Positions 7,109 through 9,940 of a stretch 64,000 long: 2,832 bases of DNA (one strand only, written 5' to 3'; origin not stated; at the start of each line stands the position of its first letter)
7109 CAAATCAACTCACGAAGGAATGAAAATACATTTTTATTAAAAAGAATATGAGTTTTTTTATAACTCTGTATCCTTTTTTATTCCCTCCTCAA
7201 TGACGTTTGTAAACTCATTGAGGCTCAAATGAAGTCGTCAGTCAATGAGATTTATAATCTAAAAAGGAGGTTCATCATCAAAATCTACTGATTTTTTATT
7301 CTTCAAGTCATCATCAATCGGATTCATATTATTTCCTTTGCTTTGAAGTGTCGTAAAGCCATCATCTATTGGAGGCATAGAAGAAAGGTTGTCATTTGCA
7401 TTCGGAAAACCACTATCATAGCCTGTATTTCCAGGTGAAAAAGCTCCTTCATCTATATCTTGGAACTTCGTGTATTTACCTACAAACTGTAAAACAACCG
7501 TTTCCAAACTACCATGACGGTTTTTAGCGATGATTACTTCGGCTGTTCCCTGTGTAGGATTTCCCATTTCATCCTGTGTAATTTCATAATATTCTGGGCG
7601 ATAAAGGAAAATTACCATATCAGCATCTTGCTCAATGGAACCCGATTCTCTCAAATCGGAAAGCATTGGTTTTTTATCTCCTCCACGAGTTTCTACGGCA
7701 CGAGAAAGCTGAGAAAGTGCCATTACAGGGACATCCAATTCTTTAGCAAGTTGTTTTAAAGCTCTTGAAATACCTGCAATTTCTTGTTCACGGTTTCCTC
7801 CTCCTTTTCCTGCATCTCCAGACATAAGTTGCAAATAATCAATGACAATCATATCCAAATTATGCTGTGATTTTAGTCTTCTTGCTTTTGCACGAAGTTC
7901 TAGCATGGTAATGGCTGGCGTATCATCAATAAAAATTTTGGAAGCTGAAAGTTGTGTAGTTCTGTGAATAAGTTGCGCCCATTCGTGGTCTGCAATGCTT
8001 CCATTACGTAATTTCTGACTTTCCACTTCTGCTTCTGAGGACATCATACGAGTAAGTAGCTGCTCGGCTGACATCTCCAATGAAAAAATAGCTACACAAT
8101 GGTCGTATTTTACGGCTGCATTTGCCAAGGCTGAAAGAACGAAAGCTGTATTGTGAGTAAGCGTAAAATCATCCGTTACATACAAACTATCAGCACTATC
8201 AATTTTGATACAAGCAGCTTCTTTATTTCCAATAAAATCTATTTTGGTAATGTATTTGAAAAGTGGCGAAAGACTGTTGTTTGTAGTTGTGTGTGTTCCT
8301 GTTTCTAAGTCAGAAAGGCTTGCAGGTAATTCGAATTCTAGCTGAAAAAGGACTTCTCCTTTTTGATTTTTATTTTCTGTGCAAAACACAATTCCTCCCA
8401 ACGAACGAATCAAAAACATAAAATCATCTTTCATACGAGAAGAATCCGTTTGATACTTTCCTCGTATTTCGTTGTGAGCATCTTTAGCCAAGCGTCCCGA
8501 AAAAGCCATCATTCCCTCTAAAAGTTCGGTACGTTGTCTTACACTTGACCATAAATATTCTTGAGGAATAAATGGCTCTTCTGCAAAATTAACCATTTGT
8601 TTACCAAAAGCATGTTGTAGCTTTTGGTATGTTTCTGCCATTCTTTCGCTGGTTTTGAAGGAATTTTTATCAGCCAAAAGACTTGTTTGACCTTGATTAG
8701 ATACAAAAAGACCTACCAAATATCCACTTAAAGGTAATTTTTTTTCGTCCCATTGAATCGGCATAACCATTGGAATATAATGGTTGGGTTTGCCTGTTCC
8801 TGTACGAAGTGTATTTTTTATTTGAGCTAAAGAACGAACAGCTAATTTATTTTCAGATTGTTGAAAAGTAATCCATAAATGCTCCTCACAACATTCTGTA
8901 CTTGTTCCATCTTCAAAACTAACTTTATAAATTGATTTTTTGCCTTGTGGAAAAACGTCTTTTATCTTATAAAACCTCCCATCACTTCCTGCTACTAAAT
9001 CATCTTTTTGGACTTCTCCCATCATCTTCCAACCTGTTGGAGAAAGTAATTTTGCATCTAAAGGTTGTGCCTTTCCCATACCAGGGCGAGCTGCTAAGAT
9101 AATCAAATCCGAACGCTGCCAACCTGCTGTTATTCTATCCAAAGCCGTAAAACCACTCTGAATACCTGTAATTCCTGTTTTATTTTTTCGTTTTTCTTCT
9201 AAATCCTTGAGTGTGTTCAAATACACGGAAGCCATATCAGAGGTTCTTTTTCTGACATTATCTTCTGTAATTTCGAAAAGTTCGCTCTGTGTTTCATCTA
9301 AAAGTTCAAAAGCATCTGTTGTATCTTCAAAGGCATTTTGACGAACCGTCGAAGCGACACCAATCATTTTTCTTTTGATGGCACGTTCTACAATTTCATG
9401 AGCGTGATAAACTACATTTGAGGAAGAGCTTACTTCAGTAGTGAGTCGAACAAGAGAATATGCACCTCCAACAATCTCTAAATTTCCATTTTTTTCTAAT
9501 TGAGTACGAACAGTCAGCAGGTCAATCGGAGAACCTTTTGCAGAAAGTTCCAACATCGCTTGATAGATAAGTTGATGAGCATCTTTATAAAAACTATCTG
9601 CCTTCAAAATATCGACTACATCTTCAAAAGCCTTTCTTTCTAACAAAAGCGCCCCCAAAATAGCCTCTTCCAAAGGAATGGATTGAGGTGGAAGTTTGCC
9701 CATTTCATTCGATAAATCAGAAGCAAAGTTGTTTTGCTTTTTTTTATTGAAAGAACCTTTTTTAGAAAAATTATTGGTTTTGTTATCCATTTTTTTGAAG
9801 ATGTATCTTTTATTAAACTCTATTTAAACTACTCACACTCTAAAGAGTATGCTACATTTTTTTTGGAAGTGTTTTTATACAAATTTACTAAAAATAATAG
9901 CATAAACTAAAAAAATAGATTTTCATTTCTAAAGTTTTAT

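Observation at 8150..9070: DnaB P-loop intein with class-3 hallmarks and a decayed homing endonuclease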

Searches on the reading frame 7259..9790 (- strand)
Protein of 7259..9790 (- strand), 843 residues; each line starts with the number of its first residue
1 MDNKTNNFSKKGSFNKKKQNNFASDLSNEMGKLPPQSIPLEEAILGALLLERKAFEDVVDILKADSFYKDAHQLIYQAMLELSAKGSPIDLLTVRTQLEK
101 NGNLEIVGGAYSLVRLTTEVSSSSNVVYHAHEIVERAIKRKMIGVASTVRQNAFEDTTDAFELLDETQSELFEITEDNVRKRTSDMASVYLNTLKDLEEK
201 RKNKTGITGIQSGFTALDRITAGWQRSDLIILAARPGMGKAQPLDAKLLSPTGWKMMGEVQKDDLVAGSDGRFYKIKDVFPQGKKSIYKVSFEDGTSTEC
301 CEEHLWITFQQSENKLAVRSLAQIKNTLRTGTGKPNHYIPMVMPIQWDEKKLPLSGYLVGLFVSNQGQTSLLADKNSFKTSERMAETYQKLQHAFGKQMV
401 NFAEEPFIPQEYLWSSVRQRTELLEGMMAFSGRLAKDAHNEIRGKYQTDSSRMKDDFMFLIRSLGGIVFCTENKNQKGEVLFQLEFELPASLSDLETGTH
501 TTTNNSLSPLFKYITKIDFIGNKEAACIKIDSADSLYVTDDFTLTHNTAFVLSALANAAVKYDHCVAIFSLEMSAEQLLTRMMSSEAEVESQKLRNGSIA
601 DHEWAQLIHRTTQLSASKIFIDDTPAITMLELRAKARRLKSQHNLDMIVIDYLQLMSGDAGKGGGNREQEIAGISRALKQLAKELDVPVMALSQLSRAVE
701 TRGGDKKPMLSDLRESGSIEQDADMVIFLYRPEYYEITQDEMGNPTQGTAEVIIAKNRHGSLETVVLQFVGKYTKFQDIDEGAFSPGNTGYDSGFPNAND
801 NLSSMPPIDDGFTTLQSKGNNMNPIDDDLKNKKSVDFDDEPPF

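Call 4: search_protein_families(library=pfam, proteins=[window:7259-9790:-], max_evalue=1)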
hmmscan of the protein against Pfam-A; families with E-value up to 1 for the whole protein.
window:7259-9790:- (843 aa): 3 families
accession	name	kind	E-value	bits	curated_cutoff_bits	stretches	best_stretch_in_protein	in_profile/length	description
PF03796.21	DnaB_C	-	1.5e-100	336.2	27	2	548-778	33-255/255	DnaB-like helicase C terminal domain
PF00772.26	DnaB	-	2.5e-30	105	23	1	34-134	2-102/103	DnaB-like helicase N terminal domain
PF13481.12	AAA_25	-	2.4e-06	27.7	27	1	566-695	75-190/195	AAA domain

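Call 5: search_protein_families(library=ncbifam, proteins=[window:7259-9790:-], max_evalue=1)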
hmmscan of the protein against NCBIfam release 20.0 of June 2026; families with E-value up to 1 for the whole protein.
window:7259-9790:- (843 aa): 16 families
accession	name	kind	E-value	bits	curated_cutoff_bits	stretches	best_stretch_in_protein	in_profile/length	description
TIGR00665.1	DnaB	equivalog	1.3e-160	535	385.25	1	33-780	1-434/435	replicative DNA helicase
NF005852.0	PRK07773.1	equivalog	8.8e-152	507.3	780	3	547-718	230-398/886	replicative DNA helicase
NF004384.0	PRK05748.1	equivalog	1.8e-151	504.8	525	2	547-782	216-445/452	replicative DNA helicase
NF006606.0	PRK09165.1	equivalog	3.7e-127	424.9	540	2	561-782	258-490/497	replicative DNA helicase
NF004109.0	PRK05595.1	equivalog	1.5e-124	416.1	737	2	547-780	214-439/444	replicative DNA helicase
NF006443.0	PRK08760.1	equivalog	7.6e-122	407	741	2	547-782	242-470/476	replicative DNA helicase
NF040583.1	dnaB_SPI-7_type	exception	6.1e-116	388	655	2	547-779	207-434/434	SPI-7-type island replicative DNA helicase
NF006306.0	PRK08506.1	equivalog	4.2e-115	385.1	596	2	548-781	206-453/472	replicative DNA helicase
TIGR03600.1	phage_DnaB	exception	3.2e-113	378.9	498.65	2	548-769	208-421/421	phage replicative helicase, DnaB family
NF005424.0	PRK07004.1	equivalog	1.5e-110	369.9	834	2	547-780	226-452/460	replicative DNA helicase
NF005369.0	PRK06904.1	equivalog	3.5e-109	365.7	809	2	546-780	235-465/474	replicative DNA helicase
NF005945.0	PRK08006.1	equivalog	3.9e-106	355.7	898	2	546-778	236-462/471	replicative DNA helicase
NF006458.0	PRK08840.1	equivalog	4.3e-103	345.5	884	2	546-784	229-461/464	replicative DNA helicase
NF004967.0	PRK06321.1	equivalog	1.8e-96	323.9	751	2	547-778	239-464/472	replicative DNA helicase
NF005240.0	PRK06749.1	subfamily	6.4e-83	278.9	686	2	547-778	199-426/428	replicative DNA helicase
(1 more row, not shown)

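Call 27: find_related_loci(query=window:7259-9790:-, collection=genome_contigs, flank=3000)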
Query window:7259-9790:- (843 aa) in genome_contigs; peptide patterns used: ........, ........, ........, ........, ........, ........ (x = any residue, [..] = any of these).
13 stretches matched a pattern; 5 encode a relative of the query (tblastn E <= 1e-3); 5 distinct loci.
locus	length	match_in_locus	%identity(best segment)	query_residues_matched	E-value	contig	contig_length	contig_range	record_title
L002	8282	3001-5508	92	1-843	0e+0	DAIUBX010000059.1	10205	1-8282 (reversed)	MAG TPA_asm: Bernardetia sp. isolate CTOTU7301 NODE_9206_length_10205_cov_3.560887, whole genome shotgun sequence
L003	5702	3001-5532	88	1-843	0e+0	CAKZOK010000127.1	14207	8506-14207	MAG TPA_asm: uncultured Cytophagales bacterium isolate ERR2094166_bin.133_CONCOCT_v1.1_MAG genome assembly, contig: ERZ6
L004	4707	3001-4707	90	1-573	0e+0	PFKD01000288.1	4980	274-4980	MAG: Flexibacter sp. CG_4_10_14_3_um_filter_32_15 CG_4_10_14_3_um_filter_scaffold_15604_c, whole genome shotgun sequence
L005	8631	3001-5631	65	1-843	0e+0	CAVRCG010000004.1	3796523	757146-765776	MAG: uncultured Cytophagales bacterium isolate MFD03250.bin.2.105 genome assembly, contig: contig_5879, whole genome sho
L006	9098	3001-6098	88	1-843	0e+0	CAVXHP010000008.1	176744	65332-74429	MAG: uncultured Cytophagales bacterium isolate MFD03250.bin.2.91 genome assembly, contig: contig_18675, whole genome sho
